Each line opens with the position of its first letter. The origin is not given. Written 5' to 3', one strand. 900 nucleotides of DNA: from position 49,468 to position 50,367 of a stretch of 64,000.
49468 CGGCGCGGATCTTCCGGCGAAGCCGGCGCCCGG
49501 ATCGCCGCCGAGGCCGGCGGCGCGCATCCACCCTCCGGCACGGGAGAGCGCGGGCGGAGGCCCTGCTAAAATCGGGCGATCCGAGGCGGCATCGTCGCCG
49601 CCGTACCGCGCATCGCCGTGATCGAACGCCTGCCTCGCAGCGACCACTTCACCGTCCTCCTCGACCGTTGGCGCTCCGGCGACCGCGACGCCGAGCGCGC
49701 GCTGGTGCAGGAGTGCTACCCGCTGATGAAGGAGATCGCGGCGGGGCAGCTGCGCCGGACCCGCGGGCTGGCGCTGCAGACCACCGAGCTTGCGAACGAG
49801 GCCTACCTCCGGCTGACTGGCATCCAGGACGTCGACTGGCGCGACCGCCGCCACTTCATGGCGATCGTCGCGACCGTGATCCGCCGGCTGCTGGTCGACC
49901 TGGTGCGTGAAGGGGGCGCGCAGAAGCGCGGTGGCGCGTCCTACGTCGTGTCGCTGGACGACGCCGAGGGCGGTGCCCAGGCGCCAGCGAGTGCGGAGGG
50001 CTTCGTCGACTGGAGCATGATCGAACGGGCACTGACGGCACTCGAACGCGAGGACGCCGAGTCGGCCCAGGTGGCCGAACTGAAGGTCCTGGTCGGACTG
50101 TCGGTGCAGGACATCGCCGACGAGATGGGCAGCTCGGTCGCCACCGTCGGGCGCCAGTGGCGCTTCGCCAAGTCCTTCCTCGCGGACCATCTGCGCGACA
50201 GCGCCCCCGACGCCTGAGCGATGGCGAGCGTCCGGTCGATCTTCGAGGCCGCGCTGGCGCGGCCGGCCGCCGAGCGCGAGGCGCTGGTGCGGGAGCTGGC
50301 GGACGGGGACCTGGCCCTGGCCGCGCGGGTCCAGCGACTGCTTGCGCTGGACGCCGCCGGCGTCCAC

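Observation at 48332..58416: ECF sigma / Ser-Thr kinase pair followed by secreted-protein and RHS-toxin genes that share a conserved upstream motif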

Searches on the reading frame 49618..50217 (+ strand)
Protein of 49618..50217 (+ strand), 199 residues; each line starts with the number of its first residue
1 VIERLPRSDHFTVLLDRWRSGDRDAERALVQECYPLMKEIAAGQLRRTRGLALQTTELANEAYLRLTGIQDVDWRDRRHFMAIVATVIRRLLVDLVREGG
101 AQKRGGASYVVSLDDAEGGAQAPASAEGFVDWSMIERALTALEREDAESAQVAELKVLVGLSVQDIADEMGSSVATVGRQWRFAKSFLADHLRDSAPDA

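Call 6: search_protein_families(library=pfam, proteins=[window:49618-50217:+], max_evalue=0.01)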
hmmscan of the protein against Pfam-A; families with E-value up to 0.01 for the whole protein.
window:49618-50217:+ (199 aa): 2 families
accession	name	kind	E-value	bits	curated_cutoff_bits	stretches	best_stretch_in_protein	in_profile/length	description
PF07638.17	Sigma70_ECF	-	4.7e-33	115.1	21.1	1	10-194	3-185/185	ECF sigma factor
PF08281.18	Sigma70_r4_2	-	0.00033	20.7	25.7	1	154-185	20-51/54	Sigma-70, region 4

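Call 10: find_encoding_contigs(protein=window:49618-50217:+, flank=10000, max_places=6)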
Protein window:49618-50217:+ (199 aa): 1 contig read that carries it; 1 place shown.
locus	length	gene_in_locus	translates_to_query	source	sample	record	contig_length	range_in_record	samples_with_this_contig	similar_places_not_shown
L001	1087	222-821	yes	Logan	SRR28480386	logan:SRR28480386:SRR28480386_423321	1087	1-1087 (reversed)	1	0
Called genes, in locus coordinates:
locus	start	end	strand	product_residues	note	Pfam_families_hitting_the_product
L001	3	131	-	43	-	?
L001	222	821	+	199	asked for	PF07638:Sigma70_ECF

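Call 13: find_homologous_proteins(query=window:49618-50214:+, max_evalue=1e-10)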
Query window:49618-50214:+ (199 aa): 721 proteins with E <= 1e-10 among 1593 candidates; the best 120 are listed.
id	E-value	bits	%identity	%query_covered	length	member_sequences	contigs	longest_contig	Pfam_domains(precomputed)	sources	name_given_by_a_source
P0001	1.9e-122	424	100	100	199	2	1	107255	PF07638.18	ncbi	-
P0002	5.3e-110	383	90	99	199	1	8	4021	PF07638.18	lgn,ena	-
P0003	8.5e-78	278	67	98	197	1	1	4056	PF07638.18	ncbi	-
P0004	3.3e-77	276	71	98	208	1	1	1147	PF07638.18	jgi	jgi:RNA polymerase sigma factor (TIGR02999 family)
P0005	1.0e-72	262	69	97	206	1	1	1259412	PF07638.18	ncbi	-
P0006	1.9e-58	215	92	59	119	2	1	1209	PF07638.18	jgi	jgi:DNA-directed RNA polymerase specialized sigma24 family protein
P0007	6.6e-51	190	54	93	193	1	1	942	PF07638.18,PF08281.19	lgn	-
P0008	1.4e-49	186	52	94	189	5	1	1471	PF07638.18,PF08281.19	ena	-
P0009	3.2e-49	185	53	91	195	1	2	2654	PF07638.18,PF08281.19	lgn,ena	-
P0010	3.2e-49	185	53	91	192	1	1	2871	PF07638.18,PF08281.19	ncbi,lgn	-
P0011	5.9e-49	184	53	91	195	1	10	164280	PF07638.18,PF08281.19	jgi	-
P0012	6.0e-49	184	53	91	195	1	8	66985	PF07638.18,PF08281.19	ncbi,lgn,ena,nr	ncbi:MAG: ECF-type sigma factor [Pseudomonadota bacterium]|nr:ECF-type sigma factor [Pseudomonadota 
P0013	7.7e-49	184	52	91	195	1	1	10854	PF07638.18,PF08281.19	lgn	-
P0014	9.8e-49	183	52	91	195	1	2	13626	PF07638.18,PF08281.19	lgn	-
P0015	1.6e-48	183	52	91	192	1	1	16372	PF07638.18,PF08281.19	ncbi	-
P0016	1.8e-48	183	54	91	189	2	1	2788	PF07638.18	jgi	jgi:RNA polymerase sigma factor (TIGR02999 family)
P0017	5.0e-48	181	52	94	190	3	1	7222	PF07638.18,PF08281.19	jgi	jgi:RNA polymerase sigma factor (TIGR02999 family)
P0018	6.3e-48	181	50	95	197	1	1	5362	PF07638.18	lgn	-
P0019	9.9e-48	180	51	91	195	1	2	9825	PF07638.18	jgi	jgi:RNA polymerase sigma factor (TIGR02999 family)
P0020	1.6e-47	179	51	93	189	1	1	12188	PF07638.18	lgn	-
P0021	1.7e-47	179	48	94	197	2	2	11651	PF07638.18,PF08281.19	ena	-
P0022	2.3e-47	179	51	91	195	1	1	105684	PF07638.18,PF08281.19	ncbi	-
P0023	2.5e-47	179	51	91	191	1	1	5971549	PF07638.18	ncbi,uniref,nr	ncbi:RNA polymerase subunit sigma-70 [Ahniella affigens]|uniref:RNA polymerase subunit sigma-70 n=1 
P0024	3.0e-47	179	52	91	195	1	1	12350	PF07638.18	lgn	-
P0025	3.1e-47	179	49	95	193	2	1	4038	PF07638.18,PF08281.19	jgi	jgi:RNA polymerase sigma factor (TIGR02999 family)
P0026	4.0e-47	178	50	95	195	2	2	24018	PF07638.18,PF08281.19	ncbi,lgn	-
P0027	4.4e-47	178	51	91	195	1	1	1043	PF07638.18,PF08281.19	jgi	jgi:RNA polymerase sigma factor (TIGR02999 family)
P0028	4.9e-47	178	47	96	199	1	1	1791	PF07638.18,PF08281.19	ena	-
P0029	6.2e-47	178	50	94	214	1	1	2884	PF07638.18,PF08281.19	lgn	-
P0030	8.6e-47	177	51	91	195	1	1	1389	PF07638.18,PF08281.19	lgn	-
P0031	8.6e-47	177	49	96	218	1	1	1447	PF07638.18,PF08281.19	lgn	-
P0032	8.7e-47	177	49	91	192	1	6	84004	PF07638.18,PF08281.19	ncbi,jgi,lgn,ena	-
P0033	1.0e-46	177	51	88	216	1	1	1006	PF07638.18,PF08281.19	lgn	-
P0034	1.1e-46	177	50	94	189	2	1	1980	PF07638.18,PF08281.19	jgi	jgi:RNA polymerase sigma factor (TIGR02999 family)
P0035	1.6e-46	176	50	94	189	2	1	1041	PF07638.18,PF08281.19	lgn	-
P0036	1.7e-46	176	51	94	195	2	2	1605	PF07638.18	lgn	-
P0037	2.6e-46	176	51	91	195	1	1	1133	PF07638.18,PF08281.19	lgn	-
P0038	3.0e-46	175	50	92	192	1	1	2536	PF07638.18,PF08281.19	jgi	jgi:RNA polymerase sigma factor (TIGR02999 family)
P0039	3.5e-46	175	48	94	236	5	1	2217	PF07638.18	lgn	-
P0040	3.7e-46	175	49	94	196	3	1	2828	PF07638.18,PF08281.19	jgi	jgi:RNA polymerase sigma factor (TIGR02999 family)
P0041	6.0e-46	174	49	91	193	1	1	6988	PF07638.18,PF08281.19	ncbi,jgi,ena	jgi:RNA polymerase sigma factor (TIGR02999 family)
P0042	8.1e-46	174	48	91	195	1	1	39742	PF07638.18,PF08281.19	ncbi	ncbi:MAG: ECF-type sigma factor [Tahibacter sp.]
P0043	8.3e-46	174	50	91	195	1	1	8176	PF07638.18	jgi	jgi:RNA polymerase sigma factor (TIGR02999 family)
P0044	8.5e-46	174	46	91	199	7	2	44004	PF07638.18,PF08281.19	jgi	jgi:RNA polymerase sigma factor (TIGR02999 family)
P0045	8.7e-46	174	51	91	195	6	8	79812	PF07638.18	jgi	-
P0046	1.3e-45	173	49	91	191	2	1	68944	PF07638.18,PF08281.19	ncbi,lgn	-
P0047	1.3e-45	173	51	96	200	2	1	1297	PF07638.18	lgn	-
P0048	1.4e-45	173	48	94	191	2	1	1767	PF07638.18,PF08281.19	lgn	-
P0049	1.6e-45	173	50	91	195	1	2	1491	PF07638.18,PF08281.19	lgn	-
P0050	1.6e-45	173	53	91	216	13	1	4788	PF07638.18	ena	-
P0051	1.7e-45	173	49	91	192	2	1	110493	PF07638.18,PF08281.19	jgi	jgi:RNA polymerase sigma factor (TIGR02999 family)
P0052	2.2e-45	173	51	94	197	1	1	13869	PF07638.18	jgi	jgi:RNA polymerase sigma factor (TIGR02999 family)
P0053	2.8e-45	172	50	96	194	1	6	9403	PF07638.18,PF08281.19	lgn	-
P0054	3.4e-45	172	49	91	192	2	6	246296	PF07638.18,PF08281.19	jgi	jgi:RNA polymerase sigma factor (TIGR02999 family)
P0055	3.8e-45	172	50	91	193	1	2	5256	PF07638.18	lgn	-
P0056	3.8e-45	172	50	93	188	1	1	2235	PF07638.18,PF08281.19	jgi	jgi:RNA polymerase sigma factor (TIGR02999 family)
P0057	3.8e-45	172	50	91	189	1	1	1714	PF07638.18,PF08281.19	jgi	jgi:RNA polymerase sigma factor (TIGR02999 family)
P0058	4.0e-45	172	49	96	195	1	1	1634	PF07638.18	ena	-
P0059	4.0e-45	172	51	91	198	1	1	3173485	PF07638.18,PF08281.19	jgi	jgi:RNA polymerase sigma factor (TIGR02999 family)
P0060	5.5e-45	171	50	91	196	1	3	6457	PF07638.18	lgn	-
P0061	6.0e-45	171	51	94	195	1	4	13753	PF07638.18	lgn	-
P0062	8.6e-45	171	49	91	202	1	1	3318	PF07638.18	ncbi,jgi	jgi:RNA polymerase sigma factor (TIGR02999 family)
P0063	8.8e-45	171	48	98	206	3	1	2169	PF07638.18,PF08281.19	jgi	jgi:RNA polymerase sigma factor (TIGR02999 family)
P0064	1.0e-44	170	48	91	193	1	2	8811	PF07638.18,PF08281.19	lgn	-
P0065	1.3e-44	170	49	94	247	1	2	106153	PF07638.18,PF08281.19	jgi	jgi:RNA polymerase sigma factor (TIGR02999 family)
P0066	1.5e-44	170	47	96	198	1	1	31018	PF07638.18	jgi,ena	-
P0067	1.6e-44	170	51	93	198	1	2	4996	PF07638.18,PF08281.19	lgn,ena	-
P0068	2.1e-44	169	51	96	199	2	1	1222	PF07638.18,PF08281.19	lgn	-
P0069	2.7e-44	169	50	93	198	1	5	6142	PF07638.18,PF08281.19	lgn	-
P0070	2.8e-44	169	49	95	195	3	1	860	PF07638.18,PF08281.19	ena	-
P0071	3.1e-44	169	49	94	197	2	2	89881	PF07638.18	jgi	jgi:RNA polymerase sigma factor (TIGR02999 family)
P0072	3.6e-44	169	50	91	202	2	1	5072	PF07638.18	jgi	-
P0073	4.1e-44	168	49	93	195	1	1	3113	PF07638.18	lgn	-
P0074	7.1e-44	168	50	92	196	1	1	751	PF07638.18,PF08281.19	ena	-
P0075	7.7e-44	167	49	94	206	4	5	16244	PF07638.18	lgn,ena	-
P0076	8.1e-44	167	50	91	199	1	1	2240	PF07638.18,PF08281.19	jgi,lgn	-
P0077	9.1e-44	167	51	91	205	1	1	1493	PF07638.18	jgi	jgi:RNA polymerase sigma factor (TIGR02999 family)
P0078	1.1e-43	167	50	93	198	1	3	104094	PF07638.18,PF08281.19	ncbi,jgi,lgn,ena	jgi:RNA polymerase sigma factor (TIGR02999 family)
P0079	1.2e-43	167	49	93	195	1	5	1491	PF07638.18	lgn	-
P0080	1.2e-43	167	49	93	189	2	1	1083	PF07638.18,PF08281.19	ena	-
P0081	1.2e-43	167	49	93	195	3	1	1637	PF07638.18,PF08281.19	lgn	-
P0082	1.4e-43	167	49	94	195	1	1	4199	PF07638.18,PF08281.19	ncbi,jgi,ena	jgi:RNA polymerase sigma factor (TIGR02999 family)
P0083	1.4e-43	167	49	95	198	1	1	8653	PF07638.18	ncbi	-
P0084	1.7e-43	166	50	91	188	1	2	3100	PF07638.18,PF08281.19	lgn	-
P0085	1.7e-43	166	49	93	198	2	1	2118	PF07638.18,PF08281.19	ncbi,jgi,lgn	jgi:RNA polymerase sigma factor (TIGR02999 family)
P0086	1.9e-43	166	49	91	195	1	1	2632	PF07638.18,PF08281.19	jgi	jgi:RNA polymerase sigma factor (TIGR02999 family)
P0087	2.5e-43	166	49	93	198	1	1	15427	PF07638.18,PF08281.19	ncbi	-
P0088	2.5e-43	166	50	94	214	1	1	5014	PF07638.18,PF08281.19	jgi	jgi:RNA polymerase sigma factor (TIGR02999 family)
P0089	2.6e-43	166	50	93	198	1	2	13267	PF07638.18,PF08281.19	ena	-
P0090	2.7e-43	166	49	92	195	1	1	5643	PF07638.18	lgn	-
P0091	2.8e-43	166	50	92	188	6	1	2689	PF07638.18,PF08281.19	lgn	-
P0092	2.9e-43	166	49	93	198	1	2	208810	PF07638.18,PF08281.19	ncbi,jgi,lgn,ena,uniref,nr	ncbi:ECF-type sigma factor [Silanimonas sp.]|jgi:RNA polymerase sigma factor (TIGR02999 family)|unir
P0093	3.6e-43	165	52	91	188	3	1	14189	PF07638.18,PF08281.19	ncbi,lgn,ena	-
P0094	3.8e-43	165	51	91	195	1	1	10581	PF07638.18,PF08281.19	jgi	jgi:RNA polymerase sigma factor (TIGR02999 family)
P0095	3.9e-43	165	46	96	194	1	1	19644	PF07638.18,PF04542.21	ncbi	-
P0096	4.5e-43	165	51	91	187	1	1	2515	PF07638.18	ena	-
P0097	4.7e-43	165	45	91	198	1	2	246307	PF07638.18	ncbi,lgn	ncbi:MAG: ECF-type sigma factor [Lysobacteraceae bacterium]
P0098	6.6e-43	164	45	92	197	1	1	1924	PF07638.18,PF08281.19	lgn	-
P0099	6.9e-43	164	47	91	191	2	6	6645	PF07638.18,PF08281.19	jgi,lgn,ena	jgi:RNA polymerase sigma factor (TIGR02999 family)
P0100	8.1e-43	164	50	91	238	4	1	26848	PF07638.18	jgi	jgi:RNA polymerase sigma factor (TIGR02999 family)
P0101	8.6e-43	164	48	91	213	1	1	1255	PF07638.18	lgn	-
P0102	1.2e-42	164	48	94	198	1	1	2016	PF07638.18,PF08281.19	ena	-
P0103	1.3e-42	163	49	94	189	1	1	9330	PF07638.18,PF08281.19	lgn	-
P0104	1.6e-42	163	49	93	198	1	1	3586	PF07638.18,PF08281.19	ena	-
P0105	1.9e-42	163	48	93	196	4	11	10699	PF07638.18,PF08281.19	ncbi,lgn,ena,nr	ncbi:MAG: sigma-70 family RNA polymerase sigma factor [Xanthomonadales bacterium]|nr:sigma-70 family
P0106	2.4e-42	163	50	94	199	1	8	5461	PF07638.18,PF08281.19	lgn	-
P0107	3.4e-42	162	49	96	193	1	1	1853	PF07638.18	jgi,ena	-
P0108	3.5e-42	162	50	91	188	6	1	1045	PF07638.18,PF08281.19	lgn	-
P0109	4.4e-42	162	46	97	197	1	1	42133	PF07638.18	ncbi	-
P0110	4.5e-42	162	47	91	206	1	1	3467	PF07638.18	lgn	-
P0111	6.5e-42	161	49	91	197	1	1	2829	PF07638.18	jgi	jgi:RNA polymerase sigma factor (TIGR02999 family)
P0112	7.7e-42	161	46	92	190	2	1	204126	PF07638.18,PF08281.19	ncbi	-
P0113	2.5e-41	159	50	91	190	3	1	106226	PF07638.18,PF08281.19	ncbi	-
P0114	3.5e-41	159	50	91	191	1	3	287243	PF07638.18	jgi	-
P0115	4.0e-41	159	50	91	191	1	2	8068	PF07638.18,PF08281.19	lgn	-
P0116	4.0e-41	159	50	91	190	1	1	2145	PF07638.18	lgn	-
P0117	4.4e-41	158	49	94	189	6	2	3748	PF07638.18,PF08281.19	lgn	-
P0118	6.6e-41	158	48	94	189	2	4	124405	PF07638.18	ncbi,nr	ncbi:MAG: ECF-type sigma factor [Lysobacterales bacterium]|nr:sigma-70 family RNA polymerase sigma f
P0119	9.5e-41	157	47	93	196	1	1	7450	PF07638.18,PF08281.19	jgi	jgi:RNA polymerase sigma factor (TIGR02999 family)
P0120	1.5e-40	157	48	91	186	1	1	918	PF07638.18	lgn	-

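Call 24: find_encoding_contigs(protein=P0001, flank=10000, max_places=4)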
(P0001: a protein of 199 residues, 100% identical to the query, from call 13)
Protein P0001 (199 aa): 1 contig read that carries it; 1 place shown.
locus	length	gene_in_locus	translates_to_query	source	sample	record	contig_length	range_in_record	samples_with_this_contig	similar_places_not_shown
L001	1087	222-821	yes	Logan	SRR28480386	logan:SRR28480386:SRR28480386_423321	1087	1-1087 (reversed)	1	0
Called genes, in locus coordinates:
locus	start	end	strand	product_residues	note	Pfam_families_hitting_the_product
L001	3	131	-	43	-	?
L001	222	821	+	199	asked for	PF07638:Sigma70_ECF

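Call 25: find_encoding_contigs(protein=P0005, flank=10000, max_places=4)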
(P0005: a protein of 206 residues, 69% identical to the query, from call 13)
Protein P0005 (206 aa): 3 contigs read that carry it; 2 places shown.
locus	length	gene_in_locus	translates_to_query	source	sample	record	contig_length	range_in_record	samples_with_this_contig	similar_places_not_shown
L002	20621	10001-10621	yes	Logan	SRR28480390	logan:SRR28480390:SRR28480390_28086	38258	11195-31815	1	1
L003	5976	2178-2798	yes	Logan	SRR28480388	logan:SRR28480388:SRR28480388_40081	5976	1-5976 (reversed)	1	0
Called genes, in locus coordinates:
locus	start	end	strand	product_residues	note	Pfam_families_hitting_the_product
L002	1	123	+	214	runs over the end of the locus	-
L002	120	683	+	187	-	PF03029:ATP_bind_1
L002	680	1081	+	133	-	PF03259:Robl_LC7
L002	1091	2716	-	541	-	-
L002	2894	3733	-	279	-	-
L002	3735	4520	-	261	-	-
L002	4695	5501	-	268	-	-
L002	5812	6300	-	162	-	PF13924:Lipocalin_5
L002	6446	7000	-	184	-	PF07638:Sigma70_ECF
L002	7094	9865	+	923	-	PF00069:Pkinase, PF07714:PK_Tyr_Ser-Thr, PF03109:ABC1 (faint), PF00515:TPR_1 (faint), PF07719:TPR_2 (faint), PF13424:TPR_12, PF13374:TPR_10 (weak), PF13424:TPR_12, +1 more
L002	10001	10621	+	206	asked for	PF07638:Sigma70_ECF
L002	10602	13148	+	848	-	PF00069:Pkinase, PF07714:PK_Tyr_Ser-Thr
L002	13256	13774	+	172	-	-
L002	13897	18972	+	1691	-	PF05593:RHS_repeat (weak), PF25023:TEN_YD-shell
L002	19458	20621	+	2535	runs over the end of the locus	?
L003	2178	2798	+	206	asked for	PF07638:Sigma70_ECF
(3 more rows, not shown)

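Call 32: find_related_loci(query=window:49618-50214:+, collection=genome_contigs, flank=10000)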
Query window:49618-50214:+ (199 aa) in genome_contigs; peptide patterns used: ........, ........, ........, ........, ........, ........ (x = any residue, [..] = any of these).
201 stretches matched a pattern; 2 encode a relative of the query (tblastn E <= 1e-3); 2 distinct loci.
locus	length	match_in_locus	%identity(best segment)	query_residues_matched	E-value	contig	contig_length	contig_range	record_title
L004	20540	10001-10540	33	12-194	2e-27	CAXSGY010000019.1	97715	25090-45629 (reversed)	MAG: uncultured Pyrinomonadaceae bacterium isolate private_X4_metawrap_bin.9 genome assembly, contig: private_X4_metawra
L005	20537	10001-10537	34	12-194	4e-16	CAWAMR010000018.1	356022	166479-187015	MAG: uncultured Planctomycetota bacterium isolate MFD01716.bin.2.152 genome assembly, contig: contig_79635, whole genome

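Call 46: find_encoding_contigs(protein=P0023, flank=10000, max_places=2)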
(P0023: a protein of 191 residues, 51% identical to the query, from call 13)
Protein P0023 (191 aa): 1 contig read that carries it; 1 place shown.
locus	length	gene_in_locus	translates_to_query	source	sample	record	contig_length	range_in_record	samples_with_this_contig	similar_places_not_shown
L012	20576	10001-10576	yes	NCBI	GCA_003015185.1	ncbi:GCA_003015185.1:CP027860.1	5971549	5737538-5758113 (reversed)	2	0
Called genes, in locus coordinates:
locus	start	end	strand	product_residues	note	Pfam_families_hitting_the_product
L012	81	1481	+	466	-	PF01336:tRNA_anti-codon, PF00152:tRNA-synt_2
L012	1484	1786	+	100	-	-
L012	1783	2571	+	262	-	PF00106:adh_short, PF08659:KR (weak), PF13561:adh_short_C2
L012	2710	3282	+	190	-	-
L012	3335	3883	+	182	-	-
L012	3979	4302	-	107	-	PF19762:DUF6249 (weak)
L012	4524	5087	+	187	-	PF04542:Sigma70_r2, PF08281:Sigma70_r4_2, PF04545:Sigma70_r4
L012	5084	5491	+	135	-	-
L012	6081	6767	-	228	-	PF11304:DUF3106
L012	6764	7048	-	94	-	-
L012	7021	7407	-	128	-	-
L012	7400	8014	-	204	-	PF08281:Sigma70_r4_2, PF04545:Sigma70_r4, PF22233:PhyR_sigma-like (weak)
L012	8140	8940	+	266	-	PF02265:S1-P1_nuclease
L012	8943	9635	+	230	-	PF00520:Ion_trans (faint), PF07885:Ion_trans_2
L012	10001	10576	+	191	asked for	PF07638:Sigma70_ECF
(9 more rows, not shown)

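Call 47: find_encoding_contigs(protein=P0012, flank=10000, max_places=2)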
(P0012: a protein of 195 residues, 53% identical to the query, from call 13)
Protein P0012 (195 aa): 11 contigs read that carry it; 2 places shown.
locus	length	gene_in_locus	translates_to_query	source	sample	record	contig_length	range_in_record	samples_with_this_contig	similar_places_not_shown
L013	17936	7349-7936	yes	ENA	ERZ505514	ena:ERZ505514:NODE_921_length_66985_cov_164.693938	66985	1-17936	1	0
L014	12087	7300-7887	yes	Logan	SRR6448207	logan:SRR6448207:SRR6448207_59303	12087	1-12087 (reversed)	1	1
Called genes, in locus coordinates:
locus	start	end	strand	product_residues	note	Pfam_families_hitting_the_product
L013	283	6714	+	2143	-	PF00989:PAS, PF01590:GAF, PF13185:GAF_2, PF08447:PAS_3, PF01590:GAF, PF13185:GAF_2, PF13188:PAS_8, PF13426:PAS_9, +21 more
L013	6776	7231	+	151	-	PF00072:Response_reg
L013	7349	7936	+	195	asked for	PF07638:Sigma70_ECF, PF08281:Sigma70_r4_2 (faint)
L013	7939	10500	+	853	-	PF00069:Pkinase, PF07714:PK_Tyr_Ser-Thr, PF03109:ABC1, PF13432:TPR_16 (faint), PF07719:TPR_2 (faint), PF14559:TPR_19 (faint), PF13374:TPR_10, PF13424:TPR_12, +1 more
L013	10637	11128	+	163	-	-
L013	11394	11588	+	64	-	-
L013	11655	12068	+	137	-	PF00462:Glutaredoxin (weak)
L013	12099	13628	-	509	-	PF14691:Fer4_20, PF07992:Pyr_redox_2 (weak), PF02826:2-Hacid_dh_C (faint), PF01262:AlaDh_PNT_C (faint), PF01494:FAD_binding_3 (weak), PF07992:Pyr_redox_2, PF13450:NAD_binding_8 (weak), PF00070:Pyr_redox, +4 more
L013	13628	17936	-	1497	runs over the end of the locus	PF00310:GATase_2, PF04898:Glu_syn_central, PF01645:Glu_synthase, PF01070:FMN_dh (faint), PF01493:GXGXG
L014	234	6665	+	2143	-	PF00989:PAS, PF01590:GAF, PF13185:GAF_2, PF08447:PAS_3, PF01590:GAF, PF13185:GAF_2, PF13188:PAS_8, PF13426:PAS_9, +21 more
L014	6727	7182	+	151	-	PF00072:Response_reg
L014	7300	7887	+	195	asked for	PF07638:Sigma70_ECF, PF08281:Sigma70_r4_2 (faint)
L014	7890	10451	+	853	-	PF00069:Pkinase, PF07714:PK_Tyr_Ser-Thr, PF03109:ABC1, PF13432:TPR_16 (faint), PF07719:TPR_2 (faint), PF14559:TPR_19 (faint), PF13374:TPR_10, PF13424:TPR_12, +1 more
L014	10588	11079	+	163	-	-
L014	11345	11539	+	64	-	-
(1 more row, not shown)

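Call 50: find_related_loci(query=A1, collection=metagenome_contigs, flank=6000)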
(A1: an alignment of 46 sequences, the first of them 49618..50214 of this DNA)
Query A1 (199 aa) in metagenome_contigs; peptide patterns used: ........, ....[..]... (x = any residue, [..] = any of these).
600 stretches matched a pattern (row limit reached: there are more); 127 encode a relative of the query (tblastn E <= 1e-3); the best 80 are kept; 80 distinct loci.
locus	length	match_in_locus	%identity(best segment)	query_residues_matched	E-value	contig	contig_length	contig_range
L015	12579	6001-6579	51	2-192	1e-53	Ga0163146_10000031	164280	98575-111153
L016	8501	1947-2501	53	11-198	2e-52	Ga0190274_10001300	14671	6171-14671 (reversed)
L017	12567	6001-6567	49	6-197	2e-51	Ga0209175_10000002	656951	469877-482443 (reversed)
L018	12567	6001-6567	49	4-192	4e-51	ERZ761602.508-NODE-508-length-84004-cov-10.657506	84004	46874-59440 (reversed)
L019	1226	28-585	49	6-192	1e-53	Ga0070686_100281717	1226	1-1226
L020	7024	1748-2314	49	4-192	4e-51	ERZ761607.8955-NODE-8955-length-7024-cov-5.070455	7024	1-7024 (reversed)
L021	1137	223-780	51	11-197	2e-53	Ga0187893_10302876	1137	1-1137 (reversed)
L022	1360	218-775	49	11-197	9e-53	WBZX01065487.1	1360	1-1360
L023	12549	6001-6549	51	9-192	1e-50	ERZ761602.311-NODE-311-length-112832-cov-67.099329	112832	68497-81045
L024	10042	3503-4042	51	12-192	2e-50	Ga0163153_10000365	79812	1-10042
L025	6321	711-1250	50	12-192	5e-50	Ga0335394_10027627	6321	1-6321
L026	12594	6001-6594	49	2-197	6e-50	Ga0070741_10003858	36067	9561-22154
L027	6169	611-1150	49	11-192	6e-50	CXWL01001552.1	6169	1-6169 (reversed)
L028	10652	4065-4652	49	3-199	1e-49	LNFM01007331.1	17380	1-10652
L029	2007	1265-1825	48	11-197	2e-50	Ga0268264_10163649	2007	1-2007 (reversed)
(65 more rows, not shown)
